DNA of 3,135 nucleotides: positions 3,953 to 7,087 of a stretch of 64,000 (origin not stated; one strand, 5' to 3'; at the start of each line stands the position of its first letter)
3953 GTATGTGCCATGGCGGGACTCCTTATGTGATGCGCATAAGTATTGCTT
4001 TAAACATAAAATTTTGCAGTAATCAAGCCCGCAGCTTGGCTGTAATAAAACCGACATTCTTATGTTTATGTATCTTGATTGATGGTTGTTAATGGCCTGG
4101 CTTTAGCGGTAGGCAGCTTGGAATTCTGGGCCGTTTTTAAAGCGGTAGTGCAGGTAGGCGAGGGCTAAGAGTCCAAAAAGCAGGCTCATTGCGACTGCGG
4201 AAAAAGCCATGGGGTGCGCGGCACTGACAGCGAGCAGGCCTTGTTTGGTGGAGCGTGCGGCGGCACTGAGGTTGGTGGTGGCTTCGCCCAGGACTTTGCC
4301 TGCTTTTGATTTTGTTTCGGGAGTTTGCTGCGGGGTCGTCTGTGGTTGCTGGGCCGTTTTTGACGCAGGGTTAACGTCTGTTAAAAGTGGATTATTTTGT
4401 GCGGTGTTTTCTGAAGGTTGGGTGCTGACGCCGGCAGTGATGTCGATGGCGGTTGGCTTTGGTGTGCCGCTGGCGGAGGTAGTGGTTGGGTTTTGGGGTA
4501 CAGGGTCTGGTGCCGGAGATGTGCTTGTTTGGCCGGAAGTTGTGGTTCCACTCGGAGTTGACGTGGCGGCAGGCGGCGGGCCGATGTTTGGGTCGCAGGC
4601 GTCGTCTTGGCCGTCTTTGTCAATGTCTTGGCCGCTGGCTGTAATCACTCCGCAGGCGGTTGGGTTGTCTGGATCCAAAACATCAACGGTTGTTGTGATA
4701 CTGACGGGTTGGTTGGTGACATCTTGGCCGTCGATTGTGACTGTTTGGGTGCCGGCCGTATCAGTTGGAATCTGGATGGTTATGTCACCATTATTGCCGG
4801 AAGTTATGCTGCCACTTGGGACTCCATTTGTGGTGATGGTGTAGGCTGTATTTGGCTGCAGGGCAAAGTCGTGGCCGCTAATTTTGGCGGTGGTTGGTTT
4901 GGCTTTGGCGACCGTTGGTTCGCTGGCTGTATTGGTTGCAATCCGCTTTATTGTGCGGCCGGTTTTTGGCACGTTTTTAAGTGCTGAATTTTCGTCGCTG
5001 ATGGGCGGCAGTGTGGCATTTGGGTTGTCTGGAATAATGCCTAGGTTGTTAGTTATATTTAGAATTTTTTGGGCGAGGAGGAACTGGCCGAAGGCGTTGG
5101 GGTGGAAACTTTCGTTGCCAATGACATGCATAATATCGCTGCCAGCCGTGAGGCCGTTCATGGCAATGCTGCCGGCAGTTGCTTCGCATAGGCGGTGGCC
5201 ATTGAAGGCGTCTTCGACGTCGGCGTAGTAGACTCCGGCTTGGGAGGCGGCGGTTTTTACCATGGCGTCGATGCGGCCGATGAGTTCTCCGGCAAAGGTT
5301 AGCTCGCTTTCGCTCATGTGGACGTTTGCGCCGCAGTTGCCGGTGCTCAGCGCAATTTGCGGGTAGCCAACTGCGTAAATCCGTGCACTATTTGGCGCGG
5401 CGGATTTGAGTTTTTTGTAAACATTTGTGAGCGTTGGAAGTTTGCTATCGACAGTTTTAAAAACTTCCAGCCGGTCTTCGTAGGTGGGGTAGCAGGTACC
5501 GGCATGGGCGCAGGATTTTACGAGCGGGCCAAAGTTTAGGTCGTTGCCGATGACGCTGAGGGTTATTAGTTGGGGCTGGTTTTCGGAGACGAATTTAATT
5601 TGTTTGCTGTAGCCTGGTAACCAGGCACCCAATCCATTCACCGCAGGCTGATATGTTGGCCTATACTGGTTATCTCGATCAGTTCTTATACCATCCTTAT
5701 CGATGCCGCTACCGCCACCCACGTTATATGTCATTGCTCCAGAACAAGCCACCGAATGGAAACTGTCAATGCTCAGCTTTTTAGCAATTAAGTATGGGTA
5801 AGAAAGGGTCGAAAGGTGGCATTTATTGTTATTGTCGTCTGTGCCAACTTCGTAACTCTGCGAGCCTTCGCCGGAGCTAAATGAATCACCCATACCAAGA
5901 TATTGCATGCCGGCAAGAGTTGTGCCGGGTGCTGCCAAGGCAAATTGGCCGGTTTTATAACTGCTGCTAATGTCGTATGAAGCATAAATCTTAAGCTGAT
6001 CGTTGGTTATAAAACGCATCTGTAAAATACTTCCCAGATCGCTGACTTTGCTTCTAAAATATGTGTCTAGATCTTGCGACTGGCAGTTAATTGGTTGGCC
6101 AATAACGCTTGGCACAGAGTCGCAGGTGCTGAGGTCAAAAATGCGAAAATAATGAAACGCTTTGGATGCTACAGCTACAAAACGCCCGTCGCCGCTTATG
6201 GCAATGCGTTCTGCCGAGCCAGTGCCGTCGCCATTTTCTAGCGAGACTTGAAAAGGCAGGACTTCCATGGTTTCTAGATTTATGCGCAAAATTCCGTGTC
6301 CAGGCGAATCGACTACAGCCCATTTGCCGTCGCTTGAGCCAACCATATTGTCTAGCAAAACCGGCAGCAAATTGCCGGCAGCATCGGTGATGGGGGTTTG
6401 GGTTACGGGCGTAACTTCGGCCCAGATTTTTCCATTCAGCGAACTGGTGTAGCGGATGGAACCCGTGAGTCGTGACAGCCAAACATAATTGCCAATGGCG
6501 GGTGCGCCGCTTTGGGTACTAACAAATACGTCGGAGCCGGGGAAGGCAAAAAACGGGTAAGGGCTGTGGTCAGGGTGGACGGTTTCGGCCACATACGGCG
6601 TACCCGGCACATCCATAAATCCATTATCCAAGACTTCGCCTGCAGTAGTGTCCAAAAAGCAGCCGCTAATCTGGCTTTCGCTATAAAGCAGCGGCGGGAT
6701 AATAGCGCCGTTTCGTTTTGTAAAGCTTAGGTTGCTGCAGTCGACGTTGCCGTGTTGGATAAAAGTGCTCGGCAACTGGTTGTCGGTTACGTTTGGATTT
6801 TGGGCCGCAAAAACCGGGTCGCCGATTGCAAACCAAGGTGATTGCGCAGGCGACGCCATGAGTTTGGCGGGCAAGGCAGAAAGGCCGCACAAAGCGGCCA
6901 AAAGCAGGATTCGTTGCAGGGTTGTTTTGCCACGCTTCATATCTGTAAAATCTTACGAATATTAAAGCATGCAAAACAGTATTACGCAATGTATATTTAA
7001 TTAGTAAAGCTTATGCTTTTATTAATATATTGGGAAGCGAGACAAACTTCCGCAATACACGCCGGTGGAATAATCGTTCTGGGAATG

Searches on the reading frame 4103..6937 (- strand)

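Call 73: search_protein_families(library=pfam, proteins=[window:4103-6937:-], max_evalue=0.001)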
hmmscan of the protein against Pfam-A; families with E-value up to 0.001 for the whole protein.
window:4103-6937:- (944 aa): 2 families
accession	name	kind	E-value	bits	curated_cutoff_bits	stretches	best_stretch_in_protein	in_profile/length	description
PF13472.12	Lipase_GDSL_2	-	1.2e-09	39.4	32.9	1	349-617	2-175/178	GDSL-like Lipase/Acylhydrolase family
PF00657.28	Lipase_GDSL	-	3.5e-08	34.3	23.6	1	348-624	3-207/208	GDSL-like Lipase/Acylhydrolase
